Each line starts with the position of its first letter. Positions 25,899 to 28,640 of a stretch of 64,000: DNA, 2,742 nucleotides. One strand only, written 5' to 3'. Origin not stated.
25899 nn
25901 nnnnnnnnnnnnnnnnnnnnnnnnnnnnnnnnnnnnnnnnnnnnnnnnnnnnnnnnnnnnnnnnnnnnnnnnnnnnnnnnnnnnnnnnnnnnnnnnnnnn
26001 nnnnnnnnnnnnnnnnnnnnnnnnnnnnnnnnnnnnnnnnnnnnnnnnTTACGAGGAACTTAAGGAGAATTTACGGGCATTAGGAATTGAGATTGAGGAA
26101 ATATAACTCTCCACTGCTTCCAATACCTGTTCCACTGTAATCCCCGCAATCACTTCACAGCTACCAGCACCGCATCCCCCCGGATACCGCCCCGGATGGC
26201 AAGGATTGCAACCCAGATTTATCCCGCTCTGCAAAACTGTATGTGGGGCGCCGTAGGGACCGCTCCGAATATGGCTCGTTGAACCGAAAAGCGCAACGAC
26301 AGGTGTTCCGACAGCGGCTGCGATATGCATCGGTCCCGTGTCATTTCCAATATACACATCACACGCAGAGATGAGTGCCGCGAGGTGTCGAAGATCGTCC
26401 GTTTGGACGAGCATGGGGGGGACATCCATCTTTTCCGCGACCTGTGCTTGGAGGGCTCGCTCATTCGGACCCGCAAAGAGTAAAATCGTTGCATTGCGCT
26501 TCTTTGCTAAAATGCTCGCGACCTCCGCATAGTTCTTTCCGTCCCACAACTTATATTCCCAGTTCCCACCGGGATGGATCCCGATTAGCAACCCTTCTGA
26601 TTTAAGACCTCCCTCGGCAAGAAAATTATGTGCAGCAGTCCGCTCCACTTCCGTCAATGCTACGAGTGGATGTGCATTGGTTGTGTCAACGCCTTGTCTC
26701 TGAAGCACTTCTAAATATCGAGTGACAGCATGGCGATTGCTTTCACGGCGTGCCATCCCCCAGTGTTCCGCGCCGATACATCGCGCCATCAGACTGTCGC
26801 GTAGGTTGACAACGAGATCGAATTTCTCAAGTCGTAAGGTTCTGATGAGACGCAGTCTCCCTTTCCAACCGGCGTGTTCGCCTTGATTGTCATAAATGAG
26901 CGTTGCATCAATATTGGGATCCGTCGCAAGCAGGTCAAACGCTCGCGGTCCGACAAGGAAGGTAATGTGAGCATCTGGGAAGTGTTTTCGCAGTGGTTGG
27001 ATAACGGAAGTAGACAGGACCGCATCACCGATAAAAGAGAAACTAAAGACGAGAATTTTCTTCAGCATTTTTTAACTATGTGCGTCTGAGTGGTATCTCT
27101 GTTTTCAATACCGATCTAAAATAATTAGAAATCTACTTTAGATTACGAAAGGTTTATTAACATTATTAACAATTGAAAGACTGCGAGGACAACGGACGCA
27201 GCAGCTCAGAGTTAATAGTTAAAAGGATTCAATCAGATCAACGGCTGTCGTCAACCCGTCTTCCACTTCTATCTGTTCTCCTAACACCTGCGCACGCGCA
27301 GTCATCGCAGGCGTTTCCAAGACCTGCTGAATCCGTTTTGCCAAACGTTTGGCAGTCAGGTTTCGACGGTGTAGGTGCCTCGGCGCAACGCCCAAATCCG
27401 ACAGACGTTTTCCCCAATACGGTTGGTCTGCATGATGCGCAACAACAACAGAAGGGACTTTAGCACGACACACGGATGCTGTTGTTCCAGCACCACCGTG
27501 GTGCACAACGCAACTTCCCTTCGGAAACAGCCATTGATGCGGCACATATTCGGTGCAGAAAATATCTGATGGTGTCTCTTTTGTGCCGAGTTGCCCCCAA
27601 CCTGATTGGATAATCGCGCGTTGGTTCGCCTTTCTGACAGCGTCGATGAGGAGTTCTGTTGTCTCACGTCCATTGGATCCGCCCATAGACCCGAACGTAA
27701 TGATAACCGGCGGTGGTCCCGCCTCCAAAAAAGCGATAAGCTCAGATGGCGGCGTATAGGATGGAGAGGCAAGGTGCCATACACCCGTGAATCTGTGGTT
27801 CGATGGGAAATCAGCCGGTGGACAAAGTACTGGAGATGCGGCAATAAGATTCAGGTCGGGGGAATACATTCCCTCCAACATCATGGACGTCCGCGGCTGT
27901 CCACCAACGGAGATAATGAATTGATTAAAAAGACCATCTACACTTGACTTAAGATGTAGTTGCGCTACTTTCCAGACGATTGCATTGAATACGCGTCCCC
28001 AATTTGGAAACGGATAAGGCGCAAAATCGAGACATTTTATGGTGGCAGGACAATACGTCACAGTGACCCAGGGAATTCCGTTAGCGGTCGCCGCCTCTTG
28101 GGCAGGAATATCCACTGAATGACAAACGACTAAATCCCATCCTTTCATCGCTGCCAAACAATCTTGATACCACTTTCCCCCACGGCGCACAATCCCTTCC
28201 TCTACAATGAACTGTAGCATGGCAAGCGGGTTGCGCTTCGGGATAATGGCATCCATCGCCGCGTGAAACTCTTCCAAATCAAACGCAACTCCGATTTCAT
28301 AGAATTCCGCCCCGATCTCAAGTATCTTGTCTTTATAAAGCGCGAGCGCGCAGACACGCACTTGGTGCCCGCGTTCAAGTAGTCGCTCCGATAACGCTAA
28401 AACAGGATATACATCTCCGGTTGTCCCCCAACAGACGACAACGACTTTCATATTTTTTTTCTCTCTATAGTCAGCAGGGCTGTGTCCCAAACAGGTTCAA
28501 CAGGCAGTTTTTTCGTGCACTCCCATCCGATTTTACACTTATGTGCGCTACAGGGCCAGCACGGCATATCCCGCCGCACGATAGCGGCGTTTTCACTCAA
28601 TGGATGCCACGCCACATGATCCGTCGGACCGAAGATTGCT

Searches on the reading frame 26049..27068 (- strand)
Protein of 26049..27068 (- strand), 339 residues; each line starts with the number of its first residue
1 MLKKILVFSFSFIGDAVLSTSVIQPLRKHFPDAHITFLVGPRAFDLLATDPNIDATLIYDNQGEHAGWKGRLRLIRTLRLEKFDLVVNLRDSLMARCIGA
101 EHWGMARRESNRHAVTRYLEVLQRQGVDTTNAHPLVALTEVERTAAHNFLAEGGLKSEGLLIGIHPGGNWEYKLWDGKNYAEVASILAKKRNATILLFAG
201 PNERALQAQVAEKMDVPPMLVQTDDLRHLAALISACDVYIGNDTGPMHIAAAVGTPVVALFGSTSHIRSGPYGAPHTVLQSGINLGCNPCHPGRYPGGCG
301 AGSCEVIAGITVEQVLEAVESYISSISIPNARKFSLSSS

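Call 8: search_protein_families(library=pfam, proteins=[window:26049-27068:-])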
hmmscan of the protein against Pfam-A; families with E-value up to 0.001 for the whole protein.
window:26049-27068:- (339 aa): 1 family
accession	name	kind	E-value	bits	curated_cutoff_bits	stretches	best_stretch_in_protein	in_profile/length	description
PF01075.23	Glyco_transf_9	-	4e-35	121.8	22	1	109-290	59-236/247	Glycosyltransferase family 9 (heptosyltransferase)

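Call 9: search_protein_families(library=padloc, proteins=[window:26049-27068:-])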
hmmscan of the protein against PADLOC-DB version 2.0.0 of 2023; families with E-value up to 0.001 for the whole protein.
window:26049-27068:- (339 aa): 0 families

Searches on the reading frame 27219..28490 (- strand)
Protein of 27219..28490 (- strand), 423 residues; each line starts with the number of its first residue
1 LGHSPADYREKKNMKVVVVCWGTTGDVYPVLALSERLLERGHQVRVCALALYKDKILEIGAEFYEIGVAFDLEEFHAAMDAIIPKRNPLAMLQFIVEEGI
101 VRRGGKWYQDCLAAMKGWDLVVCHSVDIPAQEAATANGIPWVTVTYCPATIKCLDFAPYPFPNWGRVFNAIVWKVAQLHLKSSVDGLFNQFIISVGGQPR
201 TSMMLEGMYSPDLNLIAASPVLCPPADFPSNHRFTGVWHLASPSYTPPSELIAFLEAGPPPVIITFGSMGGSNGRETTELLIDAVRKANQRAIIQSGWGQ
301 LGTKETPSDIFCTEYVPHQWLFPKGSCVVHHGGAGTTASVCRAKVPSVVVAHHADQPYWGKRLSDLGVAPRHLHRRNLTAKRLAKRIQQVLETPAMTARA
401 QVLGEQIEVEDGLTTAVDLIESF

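Call 8: search_protein_families(library=pfam, proteins=[window:27219-28490:-])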
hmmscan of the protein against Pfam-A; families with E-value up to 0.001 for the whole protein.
window:27219-28490:- (423 aa): 3 families
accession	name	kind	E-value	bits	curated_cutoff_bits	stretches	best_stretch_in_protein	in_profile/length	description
PF06722.18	EryCIII-like_C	-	2.3e-16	60.5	31.7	1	301-406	24-128/145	Erythromycin biosynthesis protein CIII-like, C-terminal domain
PF03033.26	Glyco_transf_28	-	3.5e-09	37.3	26.2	1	16-77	1-57/139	Glycosyltransferase family 28 N-terminal domain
PF04101.22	Glyco_tran_28_C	-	0.00057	20.4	22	0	310-395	56-145/166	Glycosyltransferase family 28 C-terminal domain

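Call 9: search_protein_families(library=padloc, proteins=[window:27219-28490:-])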
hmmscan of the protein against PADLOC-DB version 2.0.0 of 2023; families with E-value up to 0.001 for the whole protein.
window:27219-28490:- (423 aa): 0 families
